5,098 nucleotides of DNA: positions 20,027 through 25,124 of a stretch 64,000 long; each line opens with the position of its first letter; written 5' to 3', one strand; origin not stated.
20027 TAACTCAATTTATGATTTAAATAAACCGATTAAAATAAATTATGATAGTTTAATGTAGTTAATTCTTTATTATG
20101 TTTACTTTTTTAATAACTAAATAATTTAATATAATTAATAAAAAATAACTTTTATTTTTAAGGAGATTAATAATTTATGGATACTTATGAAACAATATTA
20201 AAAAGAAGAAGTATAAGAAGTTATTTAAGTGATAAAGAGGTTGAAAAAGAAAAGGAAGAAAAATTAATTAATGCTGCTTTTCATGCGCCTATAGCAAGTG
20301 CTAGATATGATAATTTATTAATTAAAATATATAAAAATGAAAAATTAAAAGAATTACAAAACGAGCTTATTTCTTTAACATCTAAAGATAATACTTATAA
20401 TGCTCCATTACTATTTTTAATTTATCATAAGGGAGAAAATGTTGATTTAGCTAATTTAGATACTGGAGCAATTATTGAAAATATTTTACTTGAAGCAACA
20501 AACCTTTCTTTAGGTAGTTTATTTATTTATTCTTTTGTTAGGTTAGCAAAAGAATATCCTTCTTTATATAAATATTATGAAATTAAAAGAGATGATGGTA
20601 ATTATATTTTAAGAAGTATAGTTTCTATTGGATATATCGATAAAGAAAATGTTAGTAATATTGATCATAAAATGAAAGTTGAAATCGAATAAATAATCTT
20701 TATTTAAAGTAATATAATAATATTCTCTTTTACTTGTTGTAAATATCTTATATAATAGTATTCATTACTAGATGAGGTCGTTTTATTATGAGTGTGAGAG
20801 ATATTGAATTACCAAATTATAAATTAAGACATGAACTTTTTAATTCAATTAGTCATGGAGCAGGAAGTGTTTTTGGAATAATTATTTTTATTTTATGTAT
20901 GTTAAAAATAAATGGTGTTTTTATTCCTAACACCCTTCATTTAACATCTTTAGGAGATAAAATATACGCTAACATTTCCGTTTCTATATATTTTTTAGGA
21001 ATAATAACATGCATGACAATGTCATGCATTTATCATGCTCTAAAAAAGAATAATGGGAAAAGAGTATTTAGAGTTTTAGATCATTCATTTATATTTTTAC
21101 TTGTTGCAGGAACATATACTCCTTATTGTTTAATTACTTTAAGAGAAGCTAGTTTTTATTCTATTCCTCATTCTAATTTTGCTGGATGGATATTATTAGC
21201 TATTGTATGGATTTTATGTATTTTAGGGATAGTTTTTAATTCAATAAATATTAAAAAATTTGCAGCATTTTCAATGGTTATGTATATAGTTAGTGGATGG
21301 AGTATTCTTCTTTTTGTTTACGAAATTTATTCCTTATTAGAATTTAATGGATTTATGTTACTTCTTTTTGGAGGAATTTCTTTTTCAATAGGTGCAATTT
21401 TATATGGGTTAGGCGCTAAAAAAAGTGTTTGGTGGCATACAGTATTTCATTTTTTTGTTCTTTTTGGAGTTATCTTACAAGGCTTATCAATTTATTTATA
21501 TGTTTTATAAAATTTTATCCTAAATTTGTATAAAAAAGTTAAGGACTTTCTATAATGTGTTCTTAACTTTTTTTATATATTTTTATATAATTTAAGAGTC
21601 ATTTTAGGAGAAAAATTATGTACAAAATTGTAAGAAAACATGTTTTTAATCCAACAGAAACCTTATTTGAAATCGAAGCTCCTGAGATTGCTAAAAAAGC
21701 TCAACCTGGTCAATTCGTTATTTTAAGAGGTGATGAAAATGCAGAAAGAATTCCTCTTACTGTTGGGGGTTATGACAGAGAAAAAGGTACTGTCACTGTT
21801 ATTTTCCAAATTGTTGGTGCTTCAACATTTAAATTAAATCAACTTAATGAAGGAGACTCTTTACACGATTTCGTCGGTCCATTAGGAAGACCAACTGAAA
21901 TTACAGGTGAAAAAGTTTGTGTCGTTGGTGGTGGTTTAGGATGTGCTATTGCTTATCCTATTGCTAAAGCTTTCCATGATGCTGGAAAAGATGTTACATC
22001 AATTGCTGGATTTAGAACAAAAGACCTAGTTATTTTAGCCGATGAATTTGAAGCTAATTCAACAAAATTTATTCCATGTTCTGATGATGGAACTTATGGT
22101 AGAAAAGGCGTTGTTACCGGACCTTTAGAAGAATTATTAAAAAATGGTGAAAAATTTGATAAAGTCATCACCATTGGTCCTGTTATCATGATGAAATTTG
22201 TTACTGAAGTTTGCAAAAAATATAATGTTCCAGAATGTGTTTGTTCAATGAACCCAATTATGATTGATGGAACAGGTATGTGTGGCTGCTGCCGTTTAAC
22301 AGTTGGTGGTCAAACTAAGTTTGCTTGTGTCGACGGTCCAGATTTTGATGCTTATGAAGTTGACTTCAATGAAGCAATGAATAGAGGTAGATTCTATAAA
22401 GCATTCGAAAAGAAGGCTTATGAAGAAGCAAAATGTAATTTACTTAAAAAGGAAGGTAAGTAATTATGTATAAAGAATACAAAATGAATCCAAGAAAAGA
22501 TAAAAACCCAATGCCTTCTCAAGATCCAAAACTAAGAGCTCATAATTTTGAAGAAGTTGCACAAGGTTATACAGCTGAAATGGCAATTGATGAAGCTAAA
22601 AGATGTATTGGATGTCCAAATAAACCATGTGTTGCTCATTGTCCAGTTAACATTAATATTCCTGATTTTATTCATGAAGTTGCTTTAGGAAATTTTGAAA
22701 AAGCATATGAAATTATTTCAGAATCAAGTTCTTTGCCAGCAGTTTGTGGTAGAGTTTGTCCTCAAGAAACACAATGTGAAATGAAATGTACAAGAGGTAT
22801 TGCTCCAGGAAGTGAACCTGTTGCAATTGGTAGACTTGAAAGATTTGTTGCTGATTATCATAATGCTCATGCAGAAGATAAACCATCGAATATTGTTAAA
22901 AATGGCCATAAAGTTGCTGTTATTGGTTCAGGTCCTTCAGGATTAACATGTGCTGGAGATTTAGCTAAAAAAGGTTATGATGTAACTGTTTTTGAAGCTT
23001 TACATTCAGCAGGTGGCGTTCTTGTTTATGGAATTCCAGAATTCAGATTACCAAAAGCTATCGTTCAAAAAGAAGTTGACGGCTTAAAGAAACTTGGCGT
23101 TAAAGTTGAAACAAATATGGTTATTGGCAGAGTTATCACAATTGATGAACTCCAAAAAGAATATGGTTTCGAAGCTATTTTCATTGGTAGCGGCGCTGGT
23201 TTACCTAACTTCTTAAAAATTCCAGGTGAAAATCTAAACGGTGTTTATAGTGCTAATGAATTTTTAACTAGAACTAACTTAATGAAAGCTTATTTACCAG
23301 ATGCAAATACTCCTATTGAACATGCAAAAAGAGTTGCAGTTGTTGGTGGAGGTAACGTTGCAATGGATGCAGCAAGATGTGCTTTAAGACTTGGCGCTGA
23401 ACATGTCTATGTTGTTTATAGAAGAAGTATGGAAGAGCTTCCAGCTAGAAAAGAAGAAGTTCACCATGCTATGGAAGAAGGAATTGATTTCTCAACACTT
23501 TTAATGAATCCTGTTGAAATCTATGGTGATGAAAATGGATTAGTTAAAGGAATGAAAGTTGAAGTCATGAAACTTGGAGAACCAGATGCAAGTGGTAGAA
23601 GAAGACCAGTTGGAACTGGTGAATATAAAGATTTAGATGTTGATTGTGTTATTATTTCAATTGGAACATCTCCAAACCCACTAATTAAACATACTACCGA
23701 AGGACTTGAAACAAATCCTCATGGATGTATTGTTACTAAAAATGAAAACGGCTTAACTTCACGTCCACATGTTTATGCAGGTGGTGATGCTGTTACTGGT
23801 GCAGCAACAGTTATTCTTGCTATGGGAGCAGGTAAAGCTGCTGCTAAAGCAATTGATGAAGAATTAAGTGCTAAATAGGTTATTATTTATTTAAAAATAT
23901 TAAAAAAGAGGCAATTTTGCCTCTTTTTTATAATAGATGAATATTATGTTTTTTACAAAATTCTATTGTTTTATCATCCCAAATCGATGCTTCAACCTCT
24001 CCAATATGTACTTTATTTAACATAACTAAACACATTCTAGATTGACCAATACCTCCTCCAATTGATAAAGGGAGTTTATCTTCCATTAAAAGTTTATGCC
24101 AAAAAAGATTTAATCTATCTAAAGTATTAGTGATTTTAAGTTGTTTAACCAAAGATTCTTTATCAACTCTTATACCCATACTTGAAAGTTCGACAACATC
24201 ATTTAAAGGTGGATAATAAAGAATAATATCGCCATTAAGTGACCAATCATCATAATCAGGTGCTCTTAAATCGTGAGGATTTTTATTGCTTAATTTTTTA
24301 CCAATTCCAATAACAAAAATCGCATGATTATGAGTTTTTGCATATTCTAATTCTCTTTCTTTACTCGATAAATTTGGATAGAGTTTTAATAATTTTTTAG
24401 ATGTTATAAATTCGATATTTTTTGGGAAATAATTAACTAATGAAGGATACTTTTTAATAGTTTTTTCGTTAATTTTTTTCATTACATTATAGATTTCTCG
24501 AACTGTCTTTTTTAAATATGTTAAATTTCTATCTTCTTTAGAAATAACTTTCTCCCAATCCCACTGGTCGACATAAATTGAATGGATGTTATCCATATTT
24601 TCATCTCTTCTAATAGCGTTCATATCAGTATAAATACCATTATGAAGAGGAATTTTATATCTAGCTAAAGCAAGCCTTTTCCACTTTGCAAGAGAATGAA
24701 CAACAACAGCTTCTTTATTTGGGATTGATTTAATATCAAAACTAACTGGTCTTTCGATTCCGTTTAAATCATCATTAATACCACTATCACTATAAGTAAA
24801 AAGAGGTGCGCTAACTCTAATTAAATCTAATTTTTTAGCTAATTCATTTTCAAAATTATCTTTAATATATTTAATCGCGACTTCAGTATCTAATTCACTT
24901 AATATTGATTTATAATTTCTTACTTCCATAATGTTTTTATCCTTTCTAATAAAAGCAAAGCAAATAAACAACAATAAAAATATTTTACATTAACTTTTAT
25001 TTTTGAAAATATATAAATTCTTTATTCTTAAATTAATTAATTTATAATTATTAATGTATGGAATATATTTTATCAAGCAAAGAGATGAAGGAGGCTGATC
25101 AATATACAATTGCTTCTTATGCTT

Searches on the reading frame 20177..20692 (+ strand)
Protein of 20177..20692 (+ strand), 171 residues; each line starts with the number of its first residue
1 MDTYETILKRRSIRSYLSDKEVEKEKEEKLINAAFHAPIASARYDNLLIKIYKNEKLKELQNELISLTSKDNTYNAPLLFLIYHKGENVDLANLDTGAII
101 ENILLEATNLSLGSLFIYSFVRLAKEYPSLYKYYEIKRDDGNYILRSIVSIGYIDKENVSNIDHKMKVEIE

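Call 82: search_protein_families(library=pfam, proteins=[window:20177-20692:+], max_evalue=0.00001)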
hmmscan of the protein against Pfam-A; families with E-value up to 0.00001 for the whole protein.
window:20177-20692:+ (171 aa): 2 families
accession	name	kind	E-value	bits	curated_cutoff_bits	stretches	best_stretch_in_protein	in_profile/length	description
PF00881.29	Nitroreductase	-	3e-13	50.7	23.5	1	7-63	1-56/167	Nitroreductase family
PF14512.11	TM1586_NiRdase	-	1.7e-06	28.2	27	1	3-167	2-143/215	Putative TM nitroreductase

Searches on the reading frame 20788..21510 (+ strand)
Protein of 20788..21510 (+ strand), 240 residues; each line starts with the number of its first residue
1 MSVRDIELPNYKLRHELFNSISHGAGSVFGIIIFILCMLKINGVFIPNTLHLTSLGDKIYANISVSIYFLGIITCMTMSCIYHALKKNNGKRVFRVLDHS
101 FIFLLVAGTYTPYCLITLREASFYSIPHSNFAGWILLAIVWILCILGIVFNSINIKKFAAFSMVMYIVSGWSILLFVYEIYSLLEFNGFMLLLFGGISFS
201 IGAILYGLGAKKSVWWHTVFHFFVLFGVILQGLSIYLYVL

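Call 82: search_protein_families(library=pfam, proteins=[window:20788-21510:+], max_evalue=0.00001)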
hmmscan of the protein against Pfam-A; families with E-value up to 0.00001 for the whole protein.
window:20788-21510:+ (240 aa): 1 family
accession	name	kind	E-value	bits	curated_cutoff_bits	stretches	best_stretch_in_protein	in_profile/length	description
PF03006.26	HlyIII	-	1.2e-33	117.1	26.2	1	13-231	3-223/224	Haemolysin-III related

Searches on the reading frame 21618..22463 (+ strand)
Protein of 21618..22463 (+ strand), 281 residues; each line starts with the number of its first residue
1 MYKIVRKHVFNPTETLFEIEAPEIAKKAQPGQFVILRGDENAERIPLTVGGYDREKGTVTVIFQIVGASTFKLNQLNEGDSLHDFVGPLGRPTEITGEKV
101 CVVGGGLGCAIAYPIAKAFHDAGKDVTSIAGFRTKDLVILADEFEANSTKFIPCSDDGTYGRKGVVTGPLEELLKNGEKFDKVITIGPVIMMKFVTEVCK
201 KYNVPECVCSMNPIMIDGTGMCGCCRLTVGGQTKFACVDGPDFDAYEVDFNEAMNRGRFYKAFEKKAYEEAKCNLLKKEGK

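Call 82: search_protein_families(library=pfam, proteins=[window:21618-22463:+], max_evalue=0.00001)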
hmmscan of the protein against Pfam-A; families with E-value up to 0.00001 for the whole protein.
window:21618-22463:+ (281 aa): 1 family
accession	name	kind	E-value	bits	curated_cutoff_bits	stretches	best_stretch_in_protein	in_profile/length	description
PF10418.14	DHODB_Fe-S_bind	-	3.3e-11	43.2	23.9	1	212-249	1-41/41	Iron-sulfur cluster binding domain of dihydroorotate dehydrogenase B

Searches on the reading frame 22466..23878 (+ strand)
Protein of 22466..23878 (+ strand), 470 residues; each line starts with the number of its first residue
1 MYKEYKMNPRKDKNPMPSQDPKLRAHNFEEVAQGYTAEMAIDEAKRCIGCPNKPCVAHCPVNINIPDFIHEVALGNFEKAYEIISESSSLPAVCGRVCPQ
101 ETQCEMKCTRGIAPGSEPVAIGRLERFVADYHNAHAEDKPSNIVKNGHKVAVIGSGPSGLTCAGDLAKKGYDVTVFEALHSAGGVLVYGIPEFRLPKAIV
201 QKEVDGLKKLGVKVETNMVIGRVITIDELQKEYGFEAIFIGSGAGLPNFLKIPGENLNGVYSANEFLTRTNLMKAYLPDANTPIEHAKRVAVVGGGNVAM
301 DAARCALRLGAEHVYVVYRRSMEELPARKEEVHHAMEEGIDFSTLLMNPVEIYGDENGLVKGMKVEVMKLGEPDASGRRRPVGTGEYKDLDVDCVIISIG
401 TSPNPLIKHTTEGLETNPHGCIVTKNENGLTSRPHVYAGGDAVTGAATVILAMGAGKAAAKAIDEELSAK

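Call 82: search_protein_families(library=pfam, proteins=[window:22466-23878:+], max_evalue=0.00001)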
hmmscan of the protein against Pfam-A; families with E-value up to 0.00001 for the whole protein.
window:22466-23878:+ (470 aa): 6 families
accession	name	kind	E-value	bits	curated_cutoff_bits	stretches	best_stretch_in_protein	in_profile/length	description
PF14691.11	Fer4_20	-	8.3e-43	145.2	25.8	1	24-135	1-111/113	Dihydroprymidine dehydrogenase domain II, 4Fe-4S cluster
PF07992.20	Pyr_redox_2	-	6.5e-34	118.1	26.1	1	149-456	2-291/291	Pyridine nucleotide-disulphide oxidoreductase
PF00070.33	Pyr_redox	-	1.1e-11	45.5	22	0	149-180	1-32/82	Pyridine nucleotide-disulphide oxidoreductase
PF13738.12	Pyr_redox_3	-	2.7e-09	37.2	30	0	229-322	119-198/305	Pyridine nucleotide-disulphide oxidoreductase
PF13450.12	NAD_binding_8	-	1e-07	32.6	21.9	1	152-184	1-33/68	NAD(P)-binding Rossmann-like domain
PF01946.23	Thi4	-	5.4e-07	29.5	26.2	1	149-216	19-86/235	Thi4 family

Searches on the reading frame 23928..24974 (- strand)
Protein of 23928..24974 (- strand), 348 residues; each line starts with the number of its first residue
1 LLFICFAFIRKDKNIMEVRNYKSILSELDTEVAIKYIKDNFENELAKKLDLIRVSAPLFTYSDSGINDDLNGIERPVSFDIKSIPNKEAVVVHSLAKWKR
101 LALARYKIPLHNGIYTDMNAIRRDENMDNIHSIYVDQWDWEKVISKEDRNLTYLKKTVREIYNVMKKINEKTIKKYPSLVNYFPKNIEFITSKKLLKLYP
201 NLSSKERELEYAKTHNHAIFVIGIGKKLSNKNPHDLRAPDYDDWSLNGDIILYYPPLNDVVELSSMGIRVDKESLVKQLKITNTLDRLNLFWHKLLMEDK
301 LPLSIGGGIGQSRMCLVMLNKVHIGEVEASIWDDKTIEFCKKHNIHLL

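Call 82: search_protein_families(library=pfam, proteins=[window:23928-24974:-], max_evalue=0.00001)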
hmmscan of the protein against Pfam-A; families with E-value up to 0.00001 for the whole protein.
window:23928-24974:- (348 aa): 1 family
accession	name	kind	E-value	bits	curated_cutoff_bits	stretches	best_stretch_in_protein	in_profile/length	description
PF03590.20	AsnA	-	1.9e-101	339.1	27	1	32-258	2-227/228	Aspartate-ammonia ligase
